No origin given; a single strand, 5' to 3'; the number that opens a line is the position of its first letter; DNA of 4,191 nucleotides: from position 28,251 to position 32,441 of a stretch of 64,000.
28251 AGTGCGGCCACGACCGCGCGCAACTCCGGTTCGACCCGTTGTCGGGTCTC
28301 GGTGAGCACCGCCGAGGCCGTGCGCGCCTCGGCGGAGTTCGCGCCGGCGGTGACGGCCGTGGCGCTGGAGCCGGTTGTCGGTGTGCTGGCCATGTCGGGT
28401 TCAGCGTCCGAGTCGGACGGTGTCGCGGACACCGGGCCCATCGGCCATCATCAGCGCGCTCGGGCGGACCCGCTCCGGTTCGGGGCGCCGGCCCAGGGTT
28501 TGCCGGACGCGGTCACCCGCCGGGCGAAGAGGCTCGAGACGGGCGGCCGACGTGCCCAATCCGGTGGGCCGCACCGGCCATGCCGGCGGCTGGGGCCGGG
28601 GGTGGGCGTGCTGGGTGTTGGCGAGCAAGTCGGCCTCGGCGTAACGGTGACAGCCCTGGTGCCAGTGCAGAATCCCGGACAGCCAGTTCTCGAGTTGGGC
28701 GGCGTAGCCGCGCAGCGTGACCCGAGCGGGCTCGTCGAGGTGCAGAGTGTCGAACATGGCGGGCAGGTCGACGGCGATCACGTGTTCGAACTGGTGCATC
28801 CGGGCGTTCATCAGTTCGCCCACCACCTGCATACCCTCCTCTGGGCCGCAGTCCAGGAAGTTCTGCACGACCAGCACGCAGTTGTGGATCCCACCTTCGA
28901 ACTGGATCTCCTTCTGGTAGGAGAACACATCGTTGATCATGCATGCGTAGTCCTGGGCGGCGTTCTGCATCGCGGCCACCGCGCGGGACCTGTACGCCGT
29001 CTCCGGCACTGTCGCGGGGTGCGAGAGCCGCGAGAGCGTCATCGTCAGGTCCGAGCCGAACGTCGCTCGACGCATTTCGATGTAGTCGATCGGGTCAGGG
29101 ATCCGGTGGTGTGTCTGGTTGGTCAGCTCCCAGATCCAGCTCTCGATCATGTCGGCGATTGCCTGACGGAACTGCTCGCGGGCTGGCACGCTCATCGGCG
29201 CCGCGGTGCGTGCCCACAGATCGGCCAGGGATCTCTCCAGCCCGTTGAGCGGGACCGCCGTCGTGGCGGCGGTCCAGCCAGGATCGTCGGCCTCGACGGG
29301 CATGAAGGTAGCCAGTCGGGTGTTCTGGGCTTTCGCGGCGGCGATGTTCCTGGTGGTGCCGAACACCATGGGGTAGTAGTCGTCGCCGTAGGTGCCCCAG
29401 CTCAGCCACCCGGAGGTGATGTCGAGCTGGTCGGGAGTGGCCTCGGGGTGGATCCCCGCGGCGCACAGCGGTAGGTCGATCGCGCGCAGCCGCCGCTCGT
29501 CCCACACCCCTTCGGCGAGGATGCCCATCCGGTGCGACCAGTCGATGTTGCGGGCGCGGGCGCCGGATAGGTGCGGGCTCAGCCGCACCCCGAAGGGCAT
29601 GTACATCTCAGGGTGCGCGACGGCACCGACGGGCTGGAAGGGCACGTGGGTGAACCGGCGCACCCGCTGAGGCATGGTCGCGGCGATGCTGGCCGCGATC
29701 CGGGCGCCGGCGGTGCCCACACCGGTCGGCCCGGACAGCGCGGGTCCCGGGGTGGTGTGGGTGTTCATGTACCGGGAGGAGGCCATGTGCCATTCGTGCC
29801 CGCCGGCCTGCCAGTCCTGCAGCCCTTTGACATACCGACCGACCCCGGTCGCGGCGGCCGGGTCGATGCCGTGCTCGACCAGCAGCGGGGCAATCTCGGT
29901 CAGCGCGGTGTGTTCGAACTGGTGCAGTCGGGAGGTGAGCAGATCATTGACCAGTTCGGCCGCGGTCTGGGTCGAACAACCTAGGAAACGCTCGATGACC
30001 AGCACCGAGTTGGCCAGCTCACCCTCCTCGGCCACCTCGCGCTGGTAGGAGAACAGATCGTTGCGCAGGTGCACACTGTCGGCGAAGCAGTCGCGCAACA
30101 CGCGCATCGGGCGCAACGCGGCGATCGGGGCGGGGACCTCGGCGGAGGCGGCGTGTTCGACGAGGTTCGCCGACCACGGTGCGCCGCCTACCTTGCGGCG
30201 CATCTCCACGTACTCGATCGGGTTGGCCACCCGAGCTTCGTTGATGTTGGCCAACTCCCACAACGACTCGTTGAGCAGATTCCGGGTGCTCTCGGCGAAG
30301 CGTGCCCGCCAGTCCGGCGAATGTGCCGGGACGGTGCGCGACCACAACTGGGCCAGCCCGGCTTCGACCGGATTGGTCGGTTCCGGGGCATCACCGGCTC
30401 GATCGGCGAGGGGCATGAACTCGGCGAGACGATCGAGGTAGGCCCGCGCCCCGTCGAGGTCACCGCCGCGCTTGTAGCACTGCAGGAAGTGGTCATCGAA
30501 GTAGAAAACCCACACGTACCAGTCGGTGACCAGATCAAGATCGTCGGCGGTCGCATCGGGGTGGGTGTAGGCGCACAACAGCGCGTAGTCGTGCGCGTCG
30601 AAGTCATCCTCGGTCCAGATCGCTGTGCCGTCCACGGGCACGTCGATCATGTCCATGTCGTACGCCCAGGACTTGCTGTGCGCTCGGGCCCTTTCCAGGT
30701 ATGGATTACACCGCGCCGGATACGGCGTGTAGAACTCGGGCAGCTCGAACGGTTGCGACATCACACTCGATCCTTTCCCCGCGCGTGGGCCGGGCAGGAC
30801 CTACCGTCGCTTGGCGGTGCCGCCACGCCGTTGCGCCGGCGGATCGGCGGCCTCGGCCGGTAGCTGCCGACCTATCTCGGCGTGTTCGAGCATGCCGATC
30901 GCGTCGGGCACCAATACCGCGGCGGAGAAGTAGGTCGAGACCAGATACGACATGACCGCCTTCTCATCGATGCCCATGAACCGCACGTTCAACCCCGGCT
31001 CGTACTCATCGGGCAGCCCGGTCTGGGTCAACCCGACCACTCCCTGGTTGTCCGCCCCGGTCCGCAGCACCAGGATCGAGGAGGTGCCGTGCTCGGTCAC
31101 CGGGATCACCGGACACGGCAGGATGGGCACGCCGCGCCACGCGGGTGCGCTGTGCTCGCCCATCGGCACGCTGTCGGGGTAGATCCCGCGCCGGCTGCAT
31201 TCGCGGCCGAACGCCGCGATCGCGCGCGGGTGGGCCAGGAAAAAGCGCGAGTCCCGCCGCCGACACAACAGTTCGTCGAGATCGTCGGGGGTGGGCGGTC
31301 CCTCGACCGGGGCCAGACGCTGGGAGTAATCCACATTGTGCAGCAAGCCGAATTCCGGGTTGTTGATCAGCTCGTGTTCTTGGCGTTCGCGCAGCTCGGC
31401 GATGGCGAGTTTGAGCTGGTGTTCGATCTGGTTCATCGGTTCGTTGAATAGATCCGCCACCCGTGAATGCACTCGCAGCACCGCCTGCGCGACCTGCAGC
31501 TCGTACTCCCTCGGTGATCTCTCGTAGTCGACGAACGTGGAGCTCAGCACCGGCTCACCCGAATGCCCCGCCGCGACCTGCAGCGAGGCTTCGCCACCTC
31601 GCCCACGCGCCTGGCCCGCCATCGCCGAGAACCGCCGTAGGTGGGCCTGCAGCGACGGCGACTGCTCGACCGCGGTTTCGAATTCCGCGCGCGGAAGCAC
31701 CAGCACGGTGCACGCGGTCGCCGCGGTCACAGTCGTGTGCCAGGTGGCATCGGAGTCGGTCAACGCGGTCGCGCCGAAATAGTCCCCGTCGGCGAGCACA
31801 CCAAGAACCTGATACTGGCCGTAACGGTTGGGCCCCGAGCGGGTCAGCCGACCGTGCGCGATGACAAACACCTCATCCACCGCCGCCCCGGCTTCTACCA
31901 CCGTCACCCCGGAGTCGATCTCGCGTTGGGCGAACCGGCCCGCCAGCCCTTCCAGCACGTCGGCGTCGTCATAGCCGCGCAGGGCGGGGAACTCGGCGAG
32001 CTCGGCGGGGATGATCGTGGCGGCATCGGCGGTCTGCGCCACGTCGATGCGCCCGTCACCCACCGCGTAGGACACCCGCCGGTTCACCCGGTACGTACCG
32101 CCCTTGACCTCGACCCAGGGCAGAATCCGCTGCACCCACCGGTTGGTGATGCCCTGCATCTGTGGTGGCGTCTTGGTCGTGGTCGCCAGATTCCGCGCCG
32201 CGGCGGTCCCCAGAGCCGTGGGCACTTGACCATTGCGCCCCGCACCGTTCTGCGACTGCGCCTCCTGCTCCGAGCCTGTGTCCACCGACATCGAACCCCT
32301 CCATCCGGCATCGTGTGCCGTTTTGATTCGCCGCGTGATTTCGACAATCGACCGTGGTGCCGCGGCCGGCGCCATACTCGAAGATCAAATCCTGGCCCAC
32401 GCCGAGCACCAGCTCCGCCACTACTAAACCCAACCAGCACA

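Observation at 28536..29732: Two GPTGLGT-like cargo-loading motifs in the geosmin synthase, in the linker and C-terminal tail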

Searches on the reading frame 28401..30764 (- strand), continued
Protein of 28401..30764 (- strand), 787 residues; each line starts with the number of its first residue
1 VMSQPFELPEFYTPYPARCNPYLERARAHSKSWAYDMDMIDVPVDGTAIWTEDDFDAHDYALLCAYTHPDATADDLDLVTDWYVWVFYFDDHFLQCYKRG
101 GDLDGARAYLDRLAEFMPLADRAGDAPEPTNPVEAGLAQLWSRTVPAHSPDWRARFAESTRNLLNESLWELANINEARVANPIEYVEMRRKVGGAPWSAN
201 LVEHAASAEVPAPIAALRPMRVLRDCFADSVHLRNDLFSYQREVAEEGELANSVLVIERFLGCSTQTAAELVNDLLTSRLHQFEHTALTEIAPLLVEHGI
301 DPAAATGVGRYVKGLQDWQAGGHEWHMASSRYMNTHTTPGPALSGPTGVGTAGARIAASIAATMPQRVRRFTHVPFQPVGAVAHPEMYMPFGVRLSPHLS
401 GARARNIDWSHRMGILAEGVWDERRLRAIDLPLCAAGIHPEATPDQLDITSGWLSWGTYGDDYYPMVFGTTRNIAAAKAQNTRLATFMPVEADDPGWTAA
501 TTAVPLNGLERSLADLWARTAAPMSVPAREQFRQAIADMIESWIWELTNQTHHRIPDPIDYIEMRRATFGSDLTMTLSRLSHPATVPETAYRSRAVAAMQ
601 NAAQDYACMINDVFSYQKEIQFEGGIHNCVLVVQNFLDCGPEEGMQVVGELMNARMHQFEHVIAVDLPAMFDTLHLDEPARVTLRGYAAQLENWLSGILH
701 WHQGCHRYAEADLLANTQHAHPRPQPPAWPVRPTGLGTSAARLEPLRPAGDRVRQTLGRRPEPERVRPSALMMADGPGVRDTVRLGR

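Call 43: find_encoding_contigs(protein=P0001, flank=3000, max_places=3)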
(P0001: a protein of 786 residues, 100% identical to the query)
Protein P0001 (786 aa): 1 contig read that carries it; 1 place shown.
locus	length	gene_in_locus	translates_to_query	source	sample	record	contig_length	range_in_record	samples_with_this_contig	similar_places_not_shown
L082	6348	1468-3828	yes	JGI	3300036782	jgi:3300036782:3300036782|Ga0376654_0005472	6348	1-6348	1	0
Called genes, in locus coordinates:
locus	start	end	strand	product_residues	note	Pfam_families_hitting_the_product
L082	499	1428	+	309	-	PF19307:SrpI-like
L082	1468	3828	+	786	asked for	PF19086:Terpene_syn_C_2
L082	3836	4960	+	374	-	PF00348:polyprenyl_synt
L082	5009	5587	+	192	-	PF00293:NUDIX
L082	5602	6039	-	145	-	PF03061:4HBT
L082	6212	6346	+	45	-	?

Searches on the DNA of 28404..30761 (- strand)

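Call 58: search_rna_families(sources=[L001, L006, L011, L019, L052, L062, L071, L082], threshold=gathering)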
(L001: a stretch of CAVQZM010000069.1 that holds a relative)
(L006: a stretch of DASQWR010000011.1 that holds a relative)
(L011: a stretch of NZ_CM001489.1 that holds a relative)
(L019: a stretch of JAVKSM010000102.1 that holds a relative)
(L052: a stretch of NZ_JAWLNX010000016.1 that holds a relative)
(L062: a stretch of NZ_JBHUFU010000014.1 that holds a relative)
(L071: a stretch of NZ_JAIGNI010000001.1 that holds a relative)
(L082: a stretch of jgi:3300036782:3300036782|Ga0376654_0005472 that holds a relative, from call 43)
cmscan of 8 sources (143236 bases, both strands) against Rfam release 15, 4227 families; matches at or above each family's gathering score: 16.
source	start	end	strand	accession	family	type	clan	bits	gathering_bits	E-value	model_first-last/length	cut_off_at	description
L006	6085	6588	-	RF02735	Sernc350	Gene; antisense;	-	272.3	50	1.4e-70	1-513/513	no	Saccharopolyspora sRNA 350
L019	4409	4911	-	RF02735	Sernc350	Gene; antisense;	-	196.8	50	1.3e-49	1-513/513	no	Saccharopolyspora sRNA 350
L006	7525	8025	-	RF02735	Sernc350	Gene; antisense;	-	190.1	50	1e-47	1-513/513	no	Saccharopolyspora sRNA 350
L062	8567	9074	-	RF02735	Sernc350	Gene; antisense;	-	182.5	50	1.3e-45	1-513/513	no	Saccharopolyspora sRNA 350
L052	8618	9120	-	RF02735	Sernc350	Gene; antisense;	-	179.2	50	1e-44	1-513/513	no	Saccharopolyspora sRNA 350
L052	12342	12850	-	RF02735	Sernc350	Gene; antisense;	-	161.5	50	8.6e-40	1-513/513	no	Saccharopolyspora sRNA 350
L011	8518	9022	-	RF02735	Sernc350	Gene; antisense;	-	159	50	4.2e-39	1-513/513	no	Saccharopolyspora sRNA 350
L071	12426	12935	-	RF02735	Sernc350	Gene; antisense;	-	127.4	50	2.5e-30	1-513/513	no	Saccharopolyspora sRNA 350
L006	15903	16190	+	RF02514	5_ureB_sRNA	Gene; sRNA;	-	104.8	40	4.1e-26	1-292/292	no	5' ureB small RNA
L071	13987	14493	-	RF02735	Sernc350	Gene; antisense;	-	89.3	50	1e-19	1-513/513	no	Saccharopolyspora sRNA 350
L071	9243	9314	-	RF00005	tRNA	Gene; tRNA;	CL00001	70.6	29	4.8e-13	1-71/71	no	tRNA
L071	20034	20105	+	RF00005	tRNA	Gene; tRNA;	CL00001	70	29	7.2e-13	1-71/71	no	tRNA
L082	16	503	-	RF02735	Sernc350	Gene; antisense;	-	64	50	1.1e-12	1-513/513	no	Saccharopolyspora sRNA 350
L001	8530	9032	-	RF02735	Sernc350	Gene; antisense;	-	58.6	50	3.4e-11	1-513/513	no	Saccharopolyspora sRNA 350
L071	19878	19959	+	RF00005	tRNA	Gene; tRNA;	CL00001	56.2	29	4.3e-09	1-71/71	no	tRNA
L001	3947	4033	+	RF00005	tRNA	Gene; tRNA;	CL00001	56.1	29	4.7e-09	1-71/71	no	tRNA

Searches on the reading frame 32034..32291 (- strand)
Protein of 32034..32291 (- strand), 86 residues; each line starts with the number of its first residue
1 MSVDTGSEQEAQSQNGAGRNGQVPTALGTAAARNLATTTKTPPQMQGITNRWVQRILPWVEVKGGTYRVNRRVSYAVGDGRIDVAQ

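Call 59: search_solved_structures(query=window:32034-32291:-, max_evalue=0.01, show_alignments=5)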
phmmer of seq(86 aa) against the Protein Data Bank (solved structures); distinct sequences matched with E-value up to 0.01: 8.
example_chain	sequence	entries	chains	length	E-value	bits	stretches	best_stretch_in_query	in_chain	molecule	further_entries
9bje_A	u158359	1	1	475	1.2e-26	96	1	23-83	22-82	Crp/Fnr family transcriptional regulator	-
9bhu_A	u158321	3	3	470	2.2e-24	88.8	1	25-85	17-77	Nucleotide-binding protein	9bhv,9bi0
9bix_A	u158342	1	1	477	6.6e-23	84.1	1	21-83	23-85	Crp/Fnr family transcriptional regulator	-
8t6r_A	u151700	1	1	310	3.4e-10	43.6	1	23-71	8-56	Major membrane protein I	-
8wol_1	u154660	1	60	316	1.6e-09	41.5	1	25-74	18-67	Major membrane protein 1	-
9ksl_A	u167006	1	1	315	1.9e-09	41.2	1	25-74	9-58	Major membrane protein I (MMP-I)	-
6x8m_A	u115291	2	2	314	3.5e-09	40.4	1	25-71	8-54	Protein SrpI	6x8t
8won_A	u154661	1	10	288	3.9e-05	27.5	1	37-74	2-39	Major membrane protein I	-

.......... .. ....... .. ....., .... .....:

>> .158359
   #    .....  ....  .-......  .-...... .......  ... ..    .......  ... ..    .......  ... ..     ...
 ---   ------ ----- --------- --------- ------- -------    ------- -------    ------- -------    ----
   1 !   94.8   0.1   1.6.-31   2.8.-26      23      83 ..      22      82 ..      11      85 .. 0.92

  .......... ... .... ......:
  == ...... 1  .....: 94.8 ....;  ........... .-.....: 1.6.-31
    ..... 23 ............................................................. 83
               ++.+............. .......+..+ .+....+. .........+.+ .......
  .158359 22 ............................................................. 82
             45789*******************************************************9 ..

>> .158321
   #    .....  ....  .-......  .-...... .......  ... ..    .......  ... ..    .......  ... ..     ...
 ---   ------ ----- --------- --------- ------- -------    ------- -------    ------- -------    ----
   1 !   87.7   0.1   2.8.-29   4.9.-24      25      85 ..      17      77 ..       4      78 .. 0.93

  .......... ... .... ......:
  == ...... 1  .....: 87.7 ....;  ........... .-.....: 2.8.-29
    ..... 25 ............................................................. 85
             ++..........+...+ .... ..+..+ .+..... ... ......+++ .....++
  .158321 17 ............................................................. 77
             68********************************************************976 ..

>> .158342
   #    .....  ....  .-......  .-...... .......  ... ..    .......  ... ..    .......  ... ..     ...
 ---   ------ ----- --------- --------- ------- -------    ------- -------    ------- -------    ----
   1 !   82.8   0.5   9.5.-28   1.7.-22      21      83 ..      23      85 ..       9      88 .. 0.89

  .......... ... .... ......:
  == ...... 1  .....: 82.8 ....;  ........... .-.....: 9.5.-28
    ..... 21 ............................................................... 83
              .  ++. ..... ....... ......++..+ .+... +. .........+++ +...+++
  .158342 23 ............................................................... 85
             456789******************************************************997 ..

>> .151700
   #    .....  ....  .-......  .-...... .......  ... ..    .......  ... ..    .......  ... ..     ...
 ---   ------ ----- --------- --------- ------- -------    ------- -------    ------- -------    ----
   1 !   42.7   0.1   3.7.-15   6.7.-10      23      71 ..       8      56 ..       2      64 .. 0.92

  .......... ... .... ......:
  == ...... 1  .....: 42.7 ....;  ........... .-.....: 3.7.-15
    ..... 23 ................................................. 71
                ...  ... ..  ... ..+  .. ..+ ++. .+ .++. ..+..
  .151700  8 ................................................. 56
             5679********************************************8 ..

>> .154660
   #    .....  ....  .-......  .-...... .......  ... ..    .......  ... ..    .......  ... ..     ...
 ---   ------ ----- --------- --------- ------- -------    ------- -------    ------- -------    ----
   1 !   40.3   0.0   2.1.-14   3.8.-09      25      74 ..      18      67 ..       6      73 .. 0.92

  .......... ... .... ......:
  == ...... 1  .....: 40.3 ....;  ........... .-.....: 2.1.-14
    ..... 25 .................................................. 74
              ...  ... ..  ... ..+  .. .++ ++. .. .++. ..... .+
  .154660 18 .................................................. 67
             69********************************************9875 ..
